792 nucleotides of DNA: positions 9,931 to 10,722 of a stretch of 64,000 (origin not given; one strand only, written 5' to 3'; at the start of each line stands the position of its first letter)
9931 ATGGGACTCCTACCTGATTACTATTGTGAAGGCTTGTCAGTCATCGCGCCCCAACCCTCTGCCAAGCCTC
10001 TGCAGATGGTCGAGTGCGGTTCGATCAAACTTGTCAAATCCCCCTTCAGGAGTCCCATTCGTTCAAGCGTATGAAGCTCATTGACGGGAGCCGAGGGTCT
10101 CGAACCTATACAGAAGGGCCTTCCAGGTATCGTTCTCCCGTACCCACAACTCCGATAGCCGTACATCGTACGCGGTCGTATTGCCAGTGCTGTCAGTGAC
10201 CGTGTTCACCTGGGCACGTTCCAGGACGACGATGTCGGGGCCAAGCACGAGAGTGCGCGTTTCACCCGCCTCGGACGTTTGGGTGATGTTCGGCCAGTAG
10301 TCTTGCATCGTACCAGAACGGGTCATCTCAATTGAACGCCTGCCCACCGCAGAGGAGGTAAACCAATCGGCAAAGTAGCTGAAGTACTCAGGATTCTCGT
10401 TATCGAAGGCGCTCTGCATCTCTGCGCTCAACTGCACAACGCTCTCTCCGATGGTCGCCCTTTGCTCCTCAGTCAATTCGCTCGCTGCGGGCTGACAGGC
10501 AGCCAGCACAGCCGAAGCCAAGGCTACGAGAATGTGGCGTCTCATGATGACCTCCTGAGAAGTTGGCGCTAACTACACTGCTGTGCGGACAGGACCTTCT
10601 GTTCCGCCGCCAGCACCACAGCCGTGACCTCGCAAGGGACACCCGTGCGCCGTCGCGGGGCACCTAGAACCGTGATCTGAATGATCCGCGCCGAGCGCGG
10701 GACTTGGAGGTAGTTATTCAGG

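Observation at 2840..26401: Array of eight same-orientation tRNA-Pro(GGG) 3'-half copies dividing ~24 kb into small integrase-less gene cassettes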

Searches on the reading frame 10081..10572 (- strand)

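Call 7: search_protein_families(library=pfam, proteins=[window:10081-10545:-], max_evalue=0.01)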
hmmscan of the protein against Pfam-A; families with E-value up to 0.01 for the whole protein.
window:10081-10545:- (155 aa): 1 family
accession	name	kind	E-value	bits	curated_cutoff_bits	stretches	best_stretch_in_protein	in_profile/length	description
PF14534.12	DUF4440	-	0.0087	16.9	25.2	0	39-142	4-106/107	Domain of unknown function (DUF4440)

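Call 75: search_protein_families(library=pfam, proteins=[window:10081-10572:-], max_evalue=1)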
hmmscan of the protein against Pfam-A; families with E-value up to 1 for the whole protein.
window:10081-10572:- (164 aa): 2 families
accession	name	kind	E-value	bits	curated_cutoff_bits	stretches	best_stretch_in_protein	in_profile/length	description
PF14534.12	DUF4440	-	0.0092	16.9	25.2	1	48-151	4-106/107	Domain of unknown function (DUF4440)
PF08139.17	LPAM_1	-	0.012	16.4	20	1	10-27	1-18/18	Prokaryotic membrane lipoprotein lipid attachment site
